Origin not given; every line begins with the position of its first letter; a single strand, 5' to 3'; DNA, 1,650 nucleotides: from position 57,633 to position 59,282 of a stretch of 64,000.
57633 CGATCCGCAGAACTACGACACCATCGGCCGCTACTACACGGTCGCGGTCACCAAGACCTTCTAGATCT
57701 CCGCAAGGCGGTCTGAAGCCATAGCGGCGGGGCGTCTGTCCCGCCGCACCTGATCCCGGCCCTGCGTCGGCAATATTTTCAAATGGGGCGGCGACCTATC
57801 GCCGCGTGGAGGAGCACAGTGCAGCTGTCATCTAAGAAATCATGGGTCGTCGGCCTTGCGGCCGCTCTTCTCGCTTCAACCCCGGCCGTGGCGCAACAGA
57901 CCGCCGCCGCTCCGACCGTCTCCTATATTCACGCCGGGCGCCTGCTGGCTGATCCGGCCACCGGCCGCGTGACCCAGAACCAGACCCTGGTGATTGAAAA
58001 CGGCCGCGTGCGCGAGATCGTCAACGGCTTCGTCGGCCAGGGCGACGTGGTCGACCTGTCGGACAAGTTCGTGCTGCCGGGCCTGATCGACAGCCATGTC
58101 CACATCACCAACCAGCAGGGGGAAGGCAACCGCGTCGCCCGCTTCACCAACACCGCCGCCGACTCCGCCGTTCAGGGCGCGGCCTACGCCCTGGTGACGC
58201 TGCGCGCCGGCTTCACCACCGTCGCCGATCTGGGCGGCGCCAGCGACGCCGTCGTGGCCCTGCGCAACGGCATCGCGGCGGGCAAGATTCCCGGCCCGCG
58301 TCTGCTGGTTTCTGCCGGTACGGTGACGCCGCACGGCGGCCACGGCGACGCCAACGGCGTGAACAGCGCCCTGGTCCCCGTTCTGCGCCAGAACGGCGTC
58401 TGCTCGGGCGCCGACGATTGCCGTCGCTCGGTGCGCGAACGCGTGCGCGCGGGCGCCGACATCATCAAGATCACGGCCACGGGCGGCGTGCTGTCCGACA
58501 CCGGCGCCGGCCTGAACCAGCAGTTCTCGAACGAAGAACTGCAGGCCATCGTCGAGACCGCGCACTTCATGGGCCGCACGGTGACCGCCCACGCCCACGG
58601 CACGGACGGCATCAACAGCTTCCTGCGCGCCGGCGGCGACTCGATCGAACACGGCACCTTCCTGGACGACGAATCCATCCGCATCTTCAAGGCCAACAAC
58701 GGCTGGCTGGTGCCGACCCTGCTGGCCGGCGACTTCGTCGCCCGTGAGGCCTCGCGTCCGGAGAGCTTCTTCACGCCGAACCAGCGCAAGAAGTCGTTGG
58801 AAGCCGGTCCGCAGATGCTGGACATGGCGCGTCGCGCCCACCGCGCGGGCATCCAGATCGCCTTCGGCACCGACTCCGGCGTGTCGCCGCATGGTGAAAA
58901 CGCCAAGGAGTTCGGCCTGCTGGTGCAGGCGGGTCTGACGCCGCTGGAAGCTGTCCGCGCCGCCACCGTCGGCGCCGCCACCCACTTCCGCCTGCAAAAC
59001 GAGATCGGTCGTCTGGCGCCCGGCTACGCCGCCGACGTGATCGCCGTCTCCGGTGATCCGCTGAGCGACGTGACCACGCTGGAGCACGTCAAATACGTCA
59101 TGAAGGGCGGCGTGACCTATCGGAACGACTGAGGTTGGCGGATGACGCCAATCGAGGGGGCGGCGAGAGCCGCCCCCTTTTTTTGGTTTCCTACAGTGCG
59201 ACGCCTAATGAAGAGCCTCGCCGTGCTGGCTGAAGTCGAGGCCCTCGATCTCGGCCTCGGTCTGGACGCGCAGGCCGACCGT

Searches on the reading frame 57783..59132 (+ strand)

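Call 3: search_protein_families(library=pfam, proteins=[window:57783-59132:+])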
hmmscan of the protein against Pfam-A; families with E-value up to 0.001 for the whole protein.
window:57783-59132:+ (449 aa): 2 families
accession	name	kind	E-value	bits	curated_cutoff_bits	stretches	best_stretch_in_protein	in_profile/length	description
PF01979.26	Amidohydro_1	-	3.7e-53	181.4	25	1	96-444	1-343/345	Amidohydrolase family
PF07969.17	Amidohydro_3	-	5.2e-16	59.6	29.7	2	141-444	170-469/472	Amidohydrolase family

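Call 4: search_protein_families(library=ncbifam, proteins=[window:57783-59132:+])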
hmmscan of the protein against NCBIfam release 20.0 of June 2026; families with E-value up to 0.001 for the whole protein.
window:57783-59132:+ (449 aa): 46 families (the best 25 are shown)
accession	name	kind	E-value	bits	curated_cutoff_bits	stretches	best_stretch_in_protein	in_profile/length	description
NF051886.1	XaaProDiPepCaul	equivalog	3.7e-114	381.8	500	1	48-446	1-397/398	Xaa-Pro dipeptidase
NF006689.0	PRK09237.1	equivalog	1.4e-11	43.6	371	1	55-155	12-97/383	amidohydrolase/deacetylase family metallohydrolase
TIGR02967.1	guan_deamin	equivalog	1.5e-11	44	375.4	2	351-422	283-360/401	guanine deaminase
NF006056.0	PRK08204.1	subfamily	2e-11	43.4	391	2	57-109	16-68/449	hypothetical protein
TIGR01224.1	hutI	equivalog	3.2e-11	42.7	298.15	1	246-441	192-373/377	imidazolonepropionase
NF006679.0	PRK09228.1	subfamily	4e-11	42.3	351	2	351-423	308-386/433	guanine deaminase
NF058538.1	ergo_util_ErtD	equivalog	1.5e-09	37.2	600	1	61-128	13-80/446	hydantoin-5-propionate amidohydrolase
NF006055.0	PRK08203.1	equivalog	6e-09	35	532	1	50-110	10-73/455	8-oxoguanine deaminase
TIGR02318.1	phosphono_phnM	equivalog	8e-09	34.9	390.55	1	63-149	13-93/376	phosphonate metabolism protein PhnM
TIGR03178.1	allantoinase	equivalog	1.2e-08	34.2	357.85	1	64-110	15-62/441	allantoinase AllB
NF006549.0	PRK09045.1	equivalog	1.3e-07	30.7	540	1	384-423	340-379/444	TRZ/ATZ family hydrolase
NF004801.0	PRK06151.1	subfamily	1.5e-07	30.6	416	1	345-444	319-423/491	chlorohydrolase family protein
NF011990.0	PRK15446.2-6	subfamily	1.9e-07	30.2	233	0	61-106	14-64/390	alpha-D-ribose 1-methylphosphonate 5-triphosphate diphosphatase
TIGR01178.1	ade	equivalog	2.6e-07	29.5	472.5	0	70-109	23-60/552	adenine deaminase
TIGR03121.1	one_C_dehyd_A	equivalog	4.7e-07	28.4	392.75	1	52-120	6-74/556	formylmethanofuran dehydrogenase subunit A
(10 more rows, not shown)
